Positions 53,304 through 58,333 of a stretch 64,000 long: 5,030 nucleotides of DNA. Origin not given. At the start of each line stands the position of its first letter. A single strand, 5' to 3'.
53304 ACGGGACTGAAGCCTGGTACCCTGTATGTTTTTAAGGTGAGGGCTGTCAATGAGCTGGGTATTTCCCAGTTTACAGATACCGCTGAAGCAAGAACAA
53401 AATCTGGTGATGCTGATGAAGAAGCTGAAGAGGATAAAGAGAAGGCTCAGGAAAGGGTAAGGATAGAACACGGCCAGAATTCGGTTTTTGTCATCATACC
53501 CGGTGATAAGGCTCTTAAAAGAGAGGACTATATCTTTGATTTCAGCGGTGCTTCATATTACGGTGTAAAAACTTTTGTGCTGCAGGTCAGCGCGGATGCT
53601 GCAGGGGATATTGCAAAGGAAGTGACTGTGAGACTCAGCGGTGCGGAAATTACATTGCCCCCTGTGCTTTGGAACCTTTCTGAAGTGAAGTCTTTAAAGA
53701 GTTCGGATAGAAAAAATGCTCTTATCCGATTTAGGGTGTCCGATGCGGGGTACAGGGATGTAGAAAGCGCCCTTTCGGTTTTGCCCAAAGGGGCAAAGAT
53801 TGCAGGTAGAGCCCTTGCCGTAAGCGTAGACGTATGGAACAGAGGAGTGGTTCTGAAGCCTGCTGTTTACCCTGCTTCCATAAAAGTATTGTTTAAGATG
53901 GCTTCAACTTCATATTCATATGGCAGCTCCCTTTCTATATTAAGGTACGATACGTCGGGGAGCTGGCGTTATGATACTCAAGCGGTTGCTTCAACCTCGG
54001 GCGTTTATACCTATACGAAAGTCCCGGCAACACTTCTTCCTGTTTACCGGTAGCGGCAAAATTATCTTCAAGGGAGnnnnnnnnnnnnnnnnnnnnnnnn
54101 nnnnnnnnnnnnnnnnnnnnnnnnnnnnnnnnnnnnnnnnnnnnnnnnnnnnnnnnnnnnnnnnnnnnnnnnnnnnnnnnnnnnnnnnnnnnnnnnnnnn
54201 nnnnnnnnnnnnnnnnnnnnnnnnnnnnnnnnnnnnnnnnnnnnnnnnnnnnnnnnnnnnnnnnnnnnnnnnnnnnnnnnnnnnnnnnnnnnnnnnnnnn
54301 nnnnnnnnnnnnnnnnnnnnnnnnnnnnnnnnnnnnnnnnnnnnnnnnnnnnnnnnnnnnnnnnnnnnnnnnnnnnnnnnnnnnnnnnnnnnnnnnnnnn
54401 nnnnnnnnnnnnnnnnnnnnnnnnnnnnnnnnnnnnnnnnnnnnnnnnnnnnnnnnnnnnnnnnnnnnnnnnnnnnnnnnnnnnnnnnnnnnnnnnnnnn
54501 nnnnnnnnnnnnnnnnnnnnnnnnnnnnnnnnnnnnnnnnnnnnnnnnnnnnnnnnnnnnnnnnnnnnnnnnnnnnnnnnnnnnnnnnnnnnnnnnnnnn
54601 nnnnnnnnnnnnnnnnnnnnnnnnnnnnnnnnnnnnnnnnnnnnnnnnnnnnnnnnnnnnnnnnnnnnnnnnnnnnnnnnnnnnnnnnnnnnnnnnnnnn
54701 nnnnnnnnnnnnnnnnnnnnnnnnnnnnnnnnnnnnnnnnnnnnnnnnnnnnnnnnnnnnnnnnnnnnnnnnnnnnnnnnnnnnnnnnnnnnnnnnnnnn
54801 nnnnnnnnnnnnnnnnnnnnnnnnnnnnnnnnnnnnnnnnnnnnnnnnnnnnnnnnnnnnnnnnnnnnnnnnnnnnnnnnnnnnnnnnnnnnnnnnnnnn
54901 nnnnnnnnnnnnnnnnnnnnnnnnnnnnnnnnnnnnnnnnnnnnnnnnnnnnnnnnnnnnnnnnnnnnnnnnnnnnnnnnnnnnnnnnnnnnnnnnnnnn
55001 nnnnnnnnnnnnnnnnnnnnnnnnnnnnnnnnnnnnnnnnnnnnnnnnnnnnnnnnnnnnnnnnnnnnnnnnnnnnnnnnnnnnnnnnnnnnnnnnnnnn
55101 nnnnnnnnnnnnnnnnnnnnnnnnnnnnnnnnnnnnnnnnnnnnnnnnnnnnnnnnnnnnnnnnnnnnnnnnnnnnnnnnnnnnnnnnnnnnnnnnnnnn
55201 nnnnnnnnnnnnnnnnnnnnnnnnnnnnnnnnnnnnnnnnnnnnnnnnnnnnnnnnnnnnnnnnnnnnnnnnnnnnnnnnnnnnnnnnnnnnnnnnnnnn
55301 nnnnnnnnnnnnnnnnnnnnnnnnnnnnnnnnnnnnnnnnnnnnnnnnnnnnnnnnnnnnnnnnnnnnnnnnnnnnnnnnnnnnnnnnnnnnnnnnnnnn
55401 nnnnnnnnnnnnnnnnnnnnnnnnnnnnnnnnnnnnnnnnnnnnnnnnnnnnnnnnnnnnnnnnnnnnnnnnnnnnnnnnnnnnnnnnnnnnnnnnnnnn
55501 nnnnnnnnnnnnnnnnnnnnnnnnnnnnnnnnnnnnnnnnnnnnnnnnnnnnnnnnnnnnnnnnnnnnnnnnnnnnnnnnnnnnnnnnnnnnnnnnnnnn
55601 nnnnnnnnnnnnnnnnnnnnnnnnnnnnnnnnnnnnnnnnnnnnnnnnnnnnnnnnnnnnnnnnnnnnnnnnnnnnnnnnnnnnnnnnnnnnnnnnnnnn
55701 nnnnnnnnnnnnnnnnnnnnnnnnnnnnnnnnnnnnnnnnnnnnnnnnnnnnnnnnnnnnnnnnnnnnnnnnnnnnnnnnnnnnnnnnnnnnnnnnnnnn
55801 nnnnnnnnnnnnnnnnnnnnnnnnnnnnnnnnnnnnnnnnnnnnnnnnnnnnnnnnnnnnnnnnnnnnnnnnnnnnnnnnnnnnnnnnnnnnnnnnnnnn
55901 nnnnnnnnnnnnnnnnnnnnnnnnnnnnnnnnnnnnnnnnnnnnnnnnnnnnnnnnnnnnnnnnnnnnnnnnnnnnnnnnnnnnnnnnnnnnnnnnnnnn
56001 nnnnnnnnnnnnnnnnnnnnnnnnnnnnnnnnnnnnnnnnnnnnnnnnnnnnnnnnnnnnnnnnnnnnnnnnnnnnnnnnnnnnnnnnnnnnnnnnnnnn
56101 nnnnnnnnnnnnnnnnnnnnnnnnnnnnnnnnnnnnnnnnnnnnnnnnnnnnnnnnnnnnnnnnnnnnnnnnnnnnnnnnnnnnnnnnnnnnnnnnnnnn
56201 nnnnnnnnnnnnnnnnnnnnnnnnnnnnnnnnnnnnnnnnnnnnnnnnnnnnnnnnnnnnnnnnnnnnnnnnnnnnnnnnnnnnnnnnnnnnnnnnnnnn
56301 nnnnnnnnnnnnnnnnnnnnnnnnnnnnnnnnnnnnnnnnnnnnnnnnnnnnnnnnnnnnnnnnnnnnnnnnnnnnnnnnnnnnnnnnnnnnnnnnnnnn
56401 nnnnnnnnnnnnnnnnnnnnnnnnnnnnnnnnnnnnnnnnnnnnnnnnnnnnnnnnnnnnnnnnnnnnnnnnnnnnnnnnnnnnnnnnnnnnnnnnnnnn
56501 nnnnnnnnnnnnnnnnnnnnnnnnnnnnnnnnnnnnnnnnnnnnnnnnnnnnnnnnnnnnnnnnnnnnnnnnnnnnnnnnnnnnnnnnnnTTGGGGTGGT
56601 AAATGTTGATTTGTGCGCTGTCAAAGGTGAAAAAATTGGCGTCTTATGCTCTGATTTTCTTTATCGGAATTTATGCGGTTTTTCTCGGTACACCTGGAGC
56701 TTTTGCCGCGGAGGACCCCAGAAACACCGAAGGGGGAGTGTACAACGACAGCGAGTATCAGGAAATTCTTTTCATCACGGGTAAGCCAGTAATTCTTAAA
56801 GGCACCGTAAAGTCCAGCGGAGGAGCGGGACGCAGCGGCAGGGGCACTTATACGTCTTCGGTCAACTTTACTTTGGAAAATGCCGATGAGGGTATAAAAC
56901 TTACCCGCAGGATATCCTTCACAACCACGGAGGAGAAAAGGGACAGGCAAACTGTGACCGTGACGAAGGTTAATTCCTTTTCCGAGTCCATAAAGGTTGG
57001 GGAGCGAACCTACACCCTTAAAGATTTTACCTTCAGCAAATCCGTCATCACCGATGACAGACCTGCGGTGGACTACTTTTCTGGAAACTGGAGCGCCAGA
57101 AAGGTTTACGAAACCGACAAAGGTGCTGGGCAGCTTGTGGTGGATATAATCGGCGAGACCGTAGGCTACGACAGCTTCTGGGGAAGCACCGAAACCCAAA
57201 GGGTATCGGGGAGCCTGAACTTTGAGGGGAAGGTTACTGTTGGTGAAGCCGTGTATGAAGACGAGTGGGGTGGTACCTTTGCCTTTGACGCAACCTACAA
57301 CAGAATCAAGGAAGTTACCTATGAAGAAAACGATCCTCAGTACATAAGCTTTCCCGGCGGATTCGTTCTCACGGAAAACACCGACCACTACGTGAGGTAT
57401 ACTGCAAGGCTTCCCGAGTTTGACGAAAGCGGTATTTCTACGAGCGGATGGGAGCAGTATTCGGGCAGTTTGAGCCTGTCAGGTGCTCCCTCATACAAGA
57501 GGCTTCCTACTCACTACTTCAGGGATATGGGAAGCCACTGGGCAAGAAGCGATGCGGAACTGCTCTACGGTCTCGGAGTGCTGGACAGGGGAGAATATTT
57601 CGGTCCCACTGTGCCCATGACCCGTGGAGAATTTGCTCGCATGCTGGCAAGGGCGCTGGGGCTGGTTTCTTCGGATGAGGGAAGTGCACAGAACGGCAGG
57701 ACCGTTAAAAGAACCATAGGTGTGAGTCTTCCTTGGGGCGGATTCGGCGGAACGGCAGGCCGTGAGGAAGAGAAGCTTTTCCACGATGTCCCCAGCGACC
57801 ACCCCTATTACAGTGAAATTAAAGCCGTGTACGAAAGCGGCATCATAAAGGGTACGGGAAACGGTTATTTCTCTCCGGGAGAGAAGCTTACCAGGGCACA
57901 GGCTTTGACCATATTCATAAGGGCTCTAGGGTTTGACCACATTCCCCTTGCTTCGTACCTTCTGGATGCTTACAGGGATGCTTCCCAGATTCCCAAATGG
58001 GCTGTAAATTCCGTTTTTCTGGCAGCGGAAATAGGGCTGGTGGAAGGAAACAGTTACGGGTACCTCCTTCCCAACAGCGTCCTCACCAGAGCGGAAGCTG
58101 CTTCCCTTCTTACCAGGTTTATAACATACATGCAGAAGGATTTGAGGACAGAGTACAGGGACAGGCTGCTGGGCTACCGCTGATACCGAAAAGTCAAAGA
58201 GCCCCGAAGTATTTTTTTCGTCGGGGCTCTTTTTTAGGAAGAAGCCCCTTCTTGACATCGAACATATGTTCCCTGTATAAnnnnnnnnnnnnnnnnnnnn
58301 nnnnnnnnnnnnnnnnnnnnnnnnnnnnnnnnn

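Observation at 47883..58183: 2056-aa IPT/TIG-repeat protein and two SLH proteins apparently co-transcribed with the sigma-28 late flagellar operon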

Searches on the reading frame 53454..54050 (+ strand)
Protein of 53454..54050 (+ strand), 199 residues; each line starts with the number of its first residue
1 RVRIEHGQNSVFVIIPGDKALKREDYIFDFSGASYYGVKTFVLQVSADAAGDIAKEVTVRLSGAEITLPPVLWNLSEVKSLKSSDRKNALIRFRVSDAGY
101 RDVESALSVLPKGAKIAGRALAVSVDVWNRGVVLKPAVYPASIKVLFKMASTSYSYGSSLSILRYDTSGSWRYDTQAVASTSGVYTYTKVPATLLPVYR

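Call 30: search_protein_families(library=pfam, proteins=[window:53454-54050:+], max_evalue=10)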
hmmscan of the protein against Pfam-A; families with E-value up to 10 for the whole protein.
seq(199 aa): 0 families

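Call 31: search_solved_structures(query=window:53454-54050:+, max_evalue=10)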
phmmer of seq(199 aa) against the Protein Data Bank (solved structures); distinct sequences matched with E-value up to 10: 3.
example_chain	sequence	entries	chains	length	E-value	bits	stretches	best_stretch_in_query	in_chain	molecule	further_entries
2wjd_A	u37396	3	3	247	0.097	15.6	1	48-110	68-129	TYROSINE-PROTEIN PHOSPHATASE CPSB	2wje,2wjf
3qy8_A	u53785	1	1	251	0.1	15.5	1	48-110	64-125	Tyrosine-protein phosphatase CpsB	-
1mzh_A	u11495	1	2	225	0.26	14.2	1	73-125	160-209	Deoxyribose-phosphate aldolase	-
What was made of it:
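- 53469..54050 (+): Conserved C-terminal domain (CTD, about 195 aa) specific to cassette giants. Proposed docking module. No Pfam or PDB sequence match (calls 30, 31).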

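Call 69: find_homologous_proteins(query=A4, max_evalue=0.001)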
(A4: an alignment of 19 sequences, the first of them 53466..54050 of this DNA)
Query A4 (19 sequences): 8000 candidates shared short words with the query, none scored E <= 0.001.
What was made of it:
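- Tried and rejected: A profile search for CTD homologues returned nothing (call 69).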

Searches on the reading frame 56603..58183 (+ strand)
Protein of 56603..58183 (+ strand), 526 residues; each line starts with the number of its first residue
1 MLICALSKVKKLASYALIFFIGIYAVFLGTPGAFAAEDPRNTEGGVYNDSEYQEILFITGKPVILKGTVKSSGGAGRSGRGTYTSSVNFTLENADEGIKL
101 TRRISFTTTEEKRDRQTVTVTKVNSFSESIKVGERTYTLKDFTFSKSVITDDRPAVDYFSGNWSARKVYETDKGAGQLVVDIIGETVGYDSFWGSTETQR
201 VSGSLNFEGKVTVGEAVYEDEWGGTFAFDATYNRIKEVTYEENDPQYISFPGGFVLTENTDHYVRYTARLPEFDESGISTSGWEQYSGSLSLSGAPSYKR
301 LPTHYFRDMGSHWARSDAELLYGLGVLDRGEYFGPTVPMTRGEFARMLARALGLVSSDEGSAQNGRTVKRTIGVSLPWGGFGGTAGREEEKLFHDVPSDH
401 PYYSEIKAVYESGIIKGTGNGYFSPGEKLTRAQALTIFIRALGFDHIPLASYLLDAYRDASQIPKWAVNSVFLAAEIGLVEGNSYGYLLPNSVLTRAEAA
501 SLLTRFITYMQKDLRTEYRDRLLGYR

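Call 8: search_protein_families(library=pfam, proteins=[window:56603-58183:+], max_evalue=0.01)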
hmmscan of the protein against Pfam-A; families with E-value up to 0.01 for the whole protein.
window:56603-58183:+ (526 aa): 1 family
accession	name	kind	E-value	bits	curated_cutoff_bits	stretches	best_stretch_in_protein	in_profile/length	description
PF00395.25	SLH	-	1.3e-27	95.9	20.8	3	393-434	2-43/44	S-layer homology domain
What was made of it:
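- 56603..58183 (+): P3: signal peptide, N-terminal 12-stranded meander beta-barrel domain (residues about 36-305, nt 56708-57517), and a C-terminal SLH triplet (residues 306-526). Pfam SLH, 3 stretches (call 8).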

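Call 14: find_encoding_contigs(protein=window:56603-58183:+, flank=10000, max_places=6)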
Protein window:56603-58183:+ (526 aa): 2 contigs read that carry it; 2 places shown.
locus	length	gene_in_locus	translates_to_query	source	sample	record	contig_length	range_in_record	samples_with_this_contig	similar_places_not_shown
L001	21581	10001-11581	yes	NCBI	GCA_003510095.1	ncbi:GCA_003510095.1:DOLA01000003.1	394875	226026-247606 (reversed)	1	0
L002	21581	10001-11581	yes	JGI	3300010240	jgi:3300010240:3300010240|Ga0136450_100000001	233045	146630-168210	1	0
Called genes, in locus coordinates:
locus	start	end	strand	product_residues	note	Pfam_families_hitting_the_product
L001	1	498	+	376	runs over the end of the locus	PF00669:Flagellin_N, PF00700:Flagellin_C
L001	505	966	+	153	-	PF02623:FliW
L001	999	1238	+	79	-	PF02599:CsrA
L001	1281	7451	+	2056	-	PF01833:TIG (weak), PF20144:TIG_SUH (faint), PF01833:TIG, PF16179:RHD_dimer (faint), PF01833:TIG, PF00041:fn3, PF25059:FN3_DSCAM-DSCAML_C (faint)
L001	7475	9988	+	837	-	PF00395:SLH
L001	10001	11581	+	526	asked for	PF00395:SLH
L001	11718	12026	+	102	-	PF08863:YolD (weak)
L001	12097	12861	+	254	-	PF02463:SMC_N, PF00005:ABC_tran, PF13304:AAA_21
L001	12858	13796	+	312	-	PF01458:SUFBD_core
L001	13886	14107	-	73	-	PF00708:Acylphosphatase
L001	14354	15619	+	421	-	PF00669:Flagellin_N, PF00700:Flagellin_C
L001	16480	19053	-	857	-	PF00171:Aldedh, PF00465:Fe-ADH, PF13685:Fe-ADH_2 (weak), PF25137:ADH_Fe_C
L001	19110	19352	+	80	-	-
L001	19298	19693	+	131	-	PF03646:FlaG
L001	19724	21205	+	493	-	PF02465:FliD_N, PF07196:Flagellin_IN, PF07195:FliD_C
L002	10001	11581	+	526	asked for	PF00395:SLH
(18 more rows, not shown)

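Call 18: search_protein_families(library=ncbifam, proteins=[window:56603-58183:+], max_evalue=0.01)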
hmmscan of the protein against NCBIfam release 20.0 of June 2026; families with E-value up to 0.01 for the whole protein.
window:56603-58183:+ (526 aa): 1 family
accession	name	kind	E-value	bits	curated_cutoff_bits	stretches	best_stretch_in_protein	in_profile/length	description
NF033190.2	inl_like_NEAT_1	exception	2.6e-05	22.7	1275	1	390-509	579-693/754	NEAT domain-containing leucine-rich repeat protein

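Call 84: predict_structure(alignment_id=A5)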
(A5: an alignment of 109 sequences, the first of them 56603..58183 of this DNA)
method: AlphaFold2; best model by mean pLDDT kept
length: 526 residues; sequences in the alignment: 109
mean_pLDDT: 90.3   pTM: 0.86
mean pLDDT of the five models: 90.3, 90.0, 90.0, 89.8, 89.8
residues with pLDDT >= 90: 426; 70-90: 40; 50-70: 28; < 50: 32
segments of 3 or more residues with pLDDT < 50: 28-33, 76-78, 360-381
pLDDT, mean of each block of 10 residues (from residue 1): 55 85 62 62 93 98 97 66 94 98 96 95 98 97 97 96 98 97 97 95 98 96 98 96 94 96 97 97 98 97 96 97 96 98 98 77 44 43 67 96 97 96 98 98 94 90 97 96 97 98 98 92 75
secondary structure, 60 per line:
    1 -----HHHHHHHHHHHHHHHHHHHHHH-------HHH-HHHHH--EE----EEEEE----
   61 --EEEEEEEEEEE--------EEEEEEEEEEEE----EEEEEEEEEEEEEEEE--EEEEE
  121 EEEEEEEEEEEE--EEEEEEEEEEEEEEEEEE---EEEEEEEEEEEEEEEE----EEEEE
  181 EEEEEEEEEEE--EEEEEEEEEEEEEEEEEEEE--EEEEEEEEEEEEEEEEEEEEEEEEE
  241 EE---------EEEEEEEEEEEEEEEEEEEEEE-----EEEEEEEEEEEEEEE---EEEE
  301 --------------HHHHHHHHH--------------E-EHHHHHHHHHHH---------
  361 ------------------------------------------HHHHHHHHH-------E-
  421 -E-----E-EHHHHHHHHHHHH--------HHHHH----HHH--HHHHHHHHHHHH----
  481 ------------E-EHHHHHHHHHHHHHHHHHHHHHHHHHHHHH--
elements in order: H6-27 H39-43 E52-56 E63-73 E82-93 E98-113 E116-132 E135-152 E156-171 E176-191 E194-213 E216-242 E252-273 E279-293 E297-300 H315-323 H341-351 H403-411 H431-442 H451-455 H465-476 H496-524
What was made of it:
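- On SLH-anchored cell-wall proteins: The SLH helices are modelled at pLDDT above 90 (call 84).
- On OmpM/SlpA-type outer-membrane tethers: The order is inverted and no coiled coil is predicted (call 84).
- The domain order is inverted, and no coiled-coil stalk is predicted (call 84).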
